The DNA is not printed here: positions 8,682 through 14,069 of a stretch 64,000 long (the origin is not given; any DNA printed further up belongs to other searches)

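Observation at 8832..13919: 1695-aa single-polypeptide fusion: PvcA/Dit1-type isonitrile-synthase-like domain + two kinase-like domains + HAD + GNAT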

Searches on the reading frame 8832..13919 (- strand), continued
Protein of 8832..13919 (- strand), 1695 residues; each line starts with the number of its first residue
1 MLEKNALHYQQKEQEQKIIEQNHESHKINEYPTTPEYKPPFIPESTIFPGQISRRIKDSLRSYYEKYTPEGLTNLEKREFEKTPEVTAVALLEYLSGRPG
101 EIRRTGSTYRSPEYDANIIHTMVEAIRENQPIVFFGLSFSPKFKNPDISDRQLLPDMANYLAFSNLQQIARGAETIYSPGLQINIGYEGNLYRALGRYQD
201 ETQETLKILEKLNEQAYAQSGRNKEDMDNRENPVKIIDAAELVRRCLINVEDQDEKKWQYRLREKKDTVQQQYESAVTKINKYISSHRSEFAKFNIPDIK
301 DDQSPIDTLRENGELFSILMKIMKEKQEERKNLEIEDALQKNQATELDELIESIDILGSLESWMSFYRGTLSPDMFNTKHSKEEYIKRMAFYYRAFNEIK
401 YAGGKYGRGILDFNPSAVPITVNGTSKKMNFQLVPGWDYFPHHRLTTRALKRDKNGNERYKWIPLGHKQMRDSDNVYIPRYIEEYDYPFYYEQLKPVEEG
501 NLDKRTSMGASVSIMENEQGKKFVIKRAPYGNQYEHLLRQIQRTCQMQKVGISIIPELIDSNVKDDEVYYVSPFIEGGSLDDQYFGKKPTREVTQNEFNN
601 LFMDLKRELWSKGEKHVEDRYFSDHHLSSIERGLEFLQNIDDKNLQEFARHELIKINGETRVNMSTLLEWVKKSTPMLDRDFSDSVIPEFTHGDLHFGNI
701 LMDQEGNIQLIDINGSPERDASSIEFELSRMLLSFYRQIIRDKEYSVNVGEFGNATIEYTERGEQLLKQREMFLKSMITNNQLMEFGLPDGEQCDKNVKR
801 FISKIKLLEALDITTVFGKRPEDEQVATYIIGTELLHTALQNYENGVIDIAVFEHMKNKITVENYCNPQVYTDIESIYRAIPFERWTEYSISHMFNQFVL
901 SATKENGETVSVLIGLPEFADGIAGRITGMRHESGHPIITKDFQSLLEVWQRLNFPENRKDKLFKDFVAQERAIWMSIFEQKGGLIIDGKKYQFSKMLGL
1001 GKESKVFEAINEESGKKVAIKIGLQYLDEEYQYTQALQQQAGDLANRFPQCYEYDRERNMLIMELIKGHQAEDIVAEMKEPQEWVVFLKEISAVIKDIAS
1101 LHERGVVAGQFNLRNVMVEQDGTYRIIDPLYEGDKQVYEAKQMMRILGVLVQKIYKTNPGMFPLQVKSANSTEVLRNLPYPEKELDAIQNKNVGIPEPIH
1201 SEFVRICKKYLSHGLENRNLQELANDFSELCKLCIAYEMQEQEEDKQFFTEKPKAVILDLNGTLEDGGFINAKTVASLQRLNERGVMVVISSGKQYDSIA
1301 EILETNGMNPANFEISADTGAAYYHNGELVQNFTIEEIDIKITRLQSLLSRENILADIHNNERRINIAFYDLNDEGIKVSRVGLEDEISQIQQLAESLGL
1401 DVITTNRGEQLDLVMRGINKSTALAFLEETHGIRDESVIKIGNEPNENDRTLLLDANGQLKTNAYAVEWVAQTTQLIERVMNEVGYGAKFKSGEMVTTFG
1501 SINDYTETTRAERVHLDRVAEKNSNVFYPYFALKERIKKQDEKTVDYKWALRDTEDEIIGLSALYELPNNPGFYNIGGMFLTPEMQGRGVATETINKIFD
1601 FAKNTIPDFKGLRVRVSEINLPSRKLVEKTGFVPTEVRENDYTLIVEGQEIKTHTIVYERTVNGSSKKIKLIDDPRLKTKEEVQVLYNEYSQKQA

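Call 23: find_encoding_contigs(protein=P0005, flank=10000, max_places=2)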
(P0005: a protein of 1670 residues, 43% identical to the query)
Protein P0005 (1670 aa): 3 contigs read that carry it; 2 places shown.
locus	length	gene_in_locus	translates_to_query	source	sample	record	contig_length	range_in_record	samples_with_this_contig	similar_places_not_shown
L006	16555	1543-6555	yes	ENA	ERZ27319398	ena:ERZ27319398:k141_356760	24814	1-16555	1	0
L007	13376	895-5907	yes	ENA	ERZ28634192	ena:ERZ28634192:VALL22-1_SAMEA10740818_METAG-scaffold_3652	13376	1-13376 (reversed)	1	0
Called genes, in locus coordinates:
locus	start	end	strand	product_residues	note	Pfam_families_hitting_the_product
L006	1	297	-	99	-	?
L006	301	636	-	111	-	-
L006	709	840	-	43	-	-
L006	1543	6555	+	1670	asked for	PF05141:DIT1_PvcA (weak), PF08282:Hydrolase_3 (weak), PF00583:Acetyltransf_1, PF13302:Acetyltransf_3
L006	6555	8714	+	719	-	-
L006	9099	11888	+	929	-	-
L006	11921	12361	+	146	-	-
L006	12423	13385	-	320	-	PF03747:ADP_ribosyl_GH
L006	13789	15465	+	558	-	-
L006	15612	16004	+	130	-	-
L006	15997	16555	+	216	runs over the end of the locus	PF18958:DUF5700 (weak), PF10026:DUF2268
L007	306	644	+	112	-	-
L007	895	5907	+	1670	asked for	PF05141:DIT1_PvcA (weak), PF08282:Hydrolase_3 (weak), PF00583:Acetyltransf_1, PF13302:Acetyltransf_3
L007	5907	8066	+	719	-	-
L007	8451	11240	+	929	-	-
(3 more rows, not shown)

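Call 24: find_encoding_contigs(protein=P0006, flank=10000, max_places=2)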
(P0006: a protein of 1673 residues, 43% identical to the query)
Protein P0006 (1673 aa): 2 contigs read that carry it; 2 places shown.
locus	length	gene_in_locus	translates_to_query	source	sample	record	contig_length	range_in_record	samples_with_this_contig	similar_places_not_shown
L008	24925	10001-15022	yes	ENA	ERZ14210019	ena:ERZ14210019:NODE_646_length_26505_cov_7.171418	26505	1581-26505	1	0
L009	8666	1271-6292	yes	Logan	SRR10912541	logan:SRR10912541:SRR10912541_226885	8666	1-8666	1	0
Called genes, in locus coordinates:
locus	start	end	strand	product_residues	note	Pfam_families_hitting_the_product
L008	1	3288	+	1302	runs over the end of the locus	PF00270:DEAD, PF22527:DEXQc_Suv3, PF00271:Helicase_C (weak)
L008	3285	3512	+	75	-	-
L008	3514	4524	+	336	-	-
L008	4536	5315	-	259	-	PF01978:TrmB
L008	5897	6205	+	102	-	PF09620:Cas_csx3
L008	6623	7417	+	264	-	-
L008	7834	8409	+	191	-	PF01966:HD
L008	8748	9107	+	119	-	-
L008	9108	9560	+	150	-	PF13671:AAA_33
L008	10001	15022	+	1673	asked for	PF08282:Hydrolase_3 (faint), PF00583:Acetyltransf_1, PF13302:Acetyltransf_3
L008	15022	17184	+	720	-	-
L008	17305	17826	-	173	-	-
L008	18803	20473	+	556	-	-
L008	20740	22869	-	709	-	-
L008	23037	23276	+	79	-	-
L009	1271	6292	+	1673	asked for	PF08282:Hydrolase_3 (faint), PF00583:Acetyltransf_1, PF13302:Acetyltransf_3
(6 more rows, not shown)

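Call 29: find_encoding_contigs(protein=P0003, flank=10000, max_places=2)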
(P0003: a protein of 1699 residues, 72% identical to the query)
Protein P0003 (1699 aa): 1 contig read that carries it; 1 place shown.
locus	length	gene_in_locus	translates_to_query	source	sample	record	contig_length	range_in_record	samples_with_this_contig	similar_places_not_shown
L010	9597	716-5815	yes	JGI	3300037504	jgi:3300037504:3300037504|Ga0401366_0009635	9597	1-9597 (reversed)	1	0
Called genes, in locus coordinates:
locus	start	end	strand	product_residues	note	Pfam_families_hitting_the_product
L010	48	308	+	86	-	PF03050:DDE_Tnp_IS66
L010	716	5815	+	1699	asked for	PF01636:APH (weak), PF07714:PK_Tyr_Ser-Thr (faint), PF01163:RIO1 (faint), PF03109:ABC1 (faint), PF00069:Pkinase, PF08282:Hydrolase_3, PF00583:Acetyltransf_1, PF13302:Acetyltransf_3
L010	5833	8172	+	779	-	-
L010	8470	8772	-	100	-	-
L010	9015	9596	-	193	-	?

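Call 31: find_related_loci(query=A1, collection=genome_contigs, flank=10000)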
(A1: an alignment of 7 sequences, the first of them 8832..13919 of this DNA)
Query A1 (1695 aa) in genome_contigs; peptide patterns used: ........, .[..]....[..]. (x = any residue, [..] = any of these).
57 stretches matched a pattern; 2 encode a relative of the query (tblastn E <= 1e-3); 2 distinct loci.
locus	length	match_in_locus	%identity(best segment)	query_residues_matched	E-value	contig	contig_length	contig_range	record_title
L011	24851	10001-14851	44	26-1695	0e+0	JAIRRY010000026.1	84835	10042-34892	MAG: Candidatus Nomurabacteria bacterium isolate Ct408_bin148 k119_3654170, whole genome shotgun sequence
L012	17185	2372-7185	41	33-1694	0e+0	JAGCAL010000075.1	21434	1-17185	Candidatus Saccharibacteria bacterium isolate RGIG9613 Yak_Duodenum-1__c310781, whole genome shotgun sequence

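Call 39: search_protein_families(library=pfam, proteins=[L003:5628-7985:+, L001:14973-17189:+, L006:6555-8714:+, L006:9099-11888:+, L001:8311-9231:-, L004:187-1050:+], max_evalue=1)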
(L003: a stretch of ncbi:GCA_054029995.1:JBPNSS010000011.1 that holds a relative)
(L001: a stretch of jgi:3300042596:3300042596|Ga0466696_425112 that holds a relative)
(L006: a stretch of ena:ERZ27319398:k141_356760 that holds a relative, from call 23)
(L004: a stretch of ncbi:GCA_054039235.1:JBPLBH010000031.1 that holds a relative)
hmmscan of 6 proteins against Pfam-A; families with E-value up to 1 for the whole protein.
L003:5628-7985:+ (785 aa): 1 family
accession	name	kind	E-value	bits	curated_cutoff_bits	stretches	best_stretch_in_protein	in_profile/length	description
PF16239.10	DUF4898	-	0.24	11.9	25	1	445-476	4-35/82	Domain of unknown function (DUF4898)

L001:14973-17189:+ (738 aa): 2 families
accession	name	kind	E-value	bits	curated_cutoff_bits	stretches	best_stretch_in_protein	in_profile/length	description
PF21210.2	RNA_helicase_helical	-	0.065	13.8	27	1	39-84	10-56/108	Putative ATP-dependent RNA helicase, helical bundle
PF13710.12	ACT_5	-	0.15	12.3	27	1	687-716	10-39/62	ACT domain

L006:6555-8714:+ (719 aa): 1 family
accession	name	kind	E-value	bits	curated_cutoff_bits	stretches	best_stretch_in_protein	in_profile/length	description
PF23618.1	T4_gp9_10_C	-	0.16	12.8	25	1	255-295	22-62/110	Bacteriophage T4 gp9/10-like protein, C-terminal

L006:9099-11888:+ (929 aa): 0 families

L001:8311-9231:- (306 aa): 0 families

L004:187-1050:+ (287 aa): 3 families
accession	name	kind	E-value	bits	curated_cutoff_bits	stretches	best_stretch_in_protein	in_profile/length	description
PF01909.29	NTP_transf_2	-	0.0002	22.1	21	1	75-130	5-47/93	Nucleotidyltransferase domain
PF23864.1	DUF7222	-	0.86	10.3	27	0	65-82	38-55/108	Domain of unknown function (DUF7222)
PF18765.7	Polbeta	-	0.87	10.2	26.9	1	89-113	16-40/93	Polymerase beta, Nucleotidyltransferase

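Call 54: search_protein_families(library=padloc, proteins=[window:8832-13919:-, L003:5628-7985:+, L001:14973-17189:+], max_evalue=0.01)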
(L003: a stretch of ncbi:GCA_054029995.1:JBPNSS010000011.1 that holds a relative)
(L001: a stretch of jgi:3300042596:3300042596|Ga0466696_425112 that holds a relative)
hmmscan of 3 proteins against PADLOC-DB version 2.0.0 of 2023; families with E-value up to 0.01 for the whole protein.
window:8832-13919:- (1695 aa): 10 families
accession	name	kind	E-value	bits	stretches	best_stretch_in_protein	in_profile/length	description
PDLC04047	PD-T4-6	-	1.4e-12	45.4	1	990-1128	10-154/327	-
PDLC04042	PD-T4-6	-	2e-10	38.8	1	990-1128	9-152/292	-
PDLC04138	mad6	-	4.8e-10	37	1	989-1128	50-196/659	mads_6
PDLC04053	PD-T4-6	-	5.5e-09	33.9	1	991-1128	10-154/311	-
PDLC04061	PD-T4-6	-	3.7e-07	28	1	982-1128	9-163/510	-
PDLC04054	PD-T4-6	-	4.5e-06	24.3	1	983-1127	5-153/347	-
PDLC03920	MkoA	-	2.1e-05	21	1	990-1127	8-167/1112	-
PDLC04044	PD-T4-6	-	8.1e-05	19.9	1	990-1128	32-182/372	-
PDLC01088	C3a189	-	0.00018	18.2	1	996-1121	3-132/840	kinase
PDLC04048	PD-T4-6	-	0.0027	15.1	0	990-1128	10-154/354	-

L003:5628-7985:+ (785 aa): 0 families

L001:14973-17189:+ (738 aa): 0 families

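Call 55: search_solved_structures(query=L003:5628-7985:+, max_evalue=10, show_alignments=2)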
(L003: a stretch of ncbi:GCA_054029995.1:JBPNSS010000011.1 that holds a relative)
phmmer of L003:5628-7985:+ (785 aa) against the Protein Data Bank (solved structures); distinct sequences matched with E-value up to 10: 0.
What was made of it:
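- Tried and rejected: No Pfam, PADLOC or significant PDB match (calls 39, 54, 55).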

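Call 66: list_cluster_members(proteins=[P0001, P0002, P0010, P0018, P0017, P0009, P0013, P0026, P0019, P0008])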
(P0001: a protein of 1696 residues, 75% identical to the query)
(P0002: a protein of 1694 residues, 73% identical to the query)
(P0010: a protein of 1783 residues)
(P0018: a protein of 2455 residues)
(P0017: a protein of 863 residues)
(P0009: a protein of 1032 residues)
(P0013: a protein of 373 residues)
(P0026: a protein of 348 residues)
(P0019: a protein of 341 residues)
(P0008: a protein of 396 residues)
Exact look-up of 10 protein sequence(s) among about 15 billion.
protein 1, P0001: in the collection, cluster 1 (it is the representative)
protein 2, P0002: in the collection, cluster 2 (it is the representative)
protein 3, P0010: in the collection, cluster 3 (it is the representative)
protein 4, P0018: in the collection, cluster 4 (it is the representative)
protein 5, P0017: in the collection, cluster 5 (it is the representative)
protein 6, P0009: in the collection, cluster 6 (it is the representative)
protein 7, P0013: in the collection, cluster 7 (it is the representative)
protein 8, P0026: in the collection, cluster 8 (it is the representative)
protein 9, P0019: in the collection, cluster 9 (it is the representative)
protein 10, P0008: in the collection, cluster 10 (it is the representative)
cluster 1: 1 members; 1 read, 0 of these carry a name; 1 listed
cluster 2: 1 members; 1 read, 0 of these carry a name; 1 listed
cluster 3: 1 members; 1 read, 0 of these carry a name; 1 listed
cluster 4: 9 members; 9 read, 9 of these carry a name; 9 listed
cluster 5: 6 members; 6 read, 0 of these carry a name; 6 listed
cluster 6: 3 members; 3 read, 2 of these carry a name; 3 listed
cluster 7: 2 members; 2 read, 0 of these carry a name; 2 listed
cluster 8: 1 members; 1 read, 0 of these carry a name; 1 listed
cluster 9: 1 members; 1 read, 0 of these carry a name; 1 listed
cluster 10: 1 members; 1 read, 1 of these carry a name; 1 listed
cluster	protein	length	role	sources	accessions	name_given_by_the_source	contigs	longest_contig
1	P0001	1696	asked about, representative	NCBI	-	-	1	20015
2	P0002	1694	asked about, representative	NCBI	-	-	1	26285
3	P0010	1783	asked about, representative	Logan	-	-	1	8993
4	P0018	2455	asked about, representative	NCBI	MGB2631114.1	MAG: diphthine--ammonia ligase, partial [Candidatus Omnitrophota bacterium]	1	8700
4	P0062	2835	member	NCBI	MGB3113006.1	MAG: diphthine--ammonia ligase, partial [Candidatus Omnitrophota bacterium]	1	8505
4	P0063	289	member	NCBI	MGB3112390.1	MAG: hypothetical protein WBB84_05385, partial [Candidatus Omnitrophota bacterium]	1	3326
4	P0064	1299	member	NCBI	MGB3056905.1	MAG: diphthine--ammonia ligase, partial [Candidatus Omnitrophota bacterium]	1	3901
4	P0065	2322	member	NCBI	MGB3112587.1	MAG: diphthine--ammonia ligase [Candidatus Omnitrophota bacterium]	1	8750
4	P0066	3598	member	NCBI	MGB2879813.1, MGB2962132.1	MAG: diphthine--ammonia ligase, partial [Candidatus Omnitrophota bacterium]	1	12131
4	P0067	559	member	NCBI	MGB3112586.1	MAG: hypothetical protein WBB84_06425, partial [Candidatus Omnitrophota bacterium]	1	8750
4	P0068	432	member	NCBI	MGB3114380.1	MAG: hypothetical protein WBC00_07160, partial [Candidatus Omnitrophota bacterium]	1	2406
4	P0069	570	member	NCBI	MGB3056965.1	MAG: L-tyrosine/L-tryptophan isonitrile synthase family protein, partial [Candidatus ...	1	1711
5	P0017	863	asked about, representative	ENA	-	-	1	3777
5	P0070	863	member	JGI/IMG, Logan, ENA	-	-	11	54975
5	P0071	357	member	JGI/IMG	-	-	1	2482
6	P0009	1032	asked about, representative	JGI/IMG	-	hypothetical protein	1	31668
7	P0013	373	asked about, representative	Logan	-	-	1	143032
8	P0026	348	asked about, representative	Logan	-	-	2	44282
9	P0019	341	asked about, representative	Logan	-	-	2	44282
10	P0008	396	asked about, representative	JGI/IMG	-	hypothetical protein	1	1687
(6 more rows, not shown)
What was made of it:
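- NCBI names a fragment of the Omnitrophota relative 'L-tyrosine/L-tryptophan isonitrile synthase family protein' (call 66).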
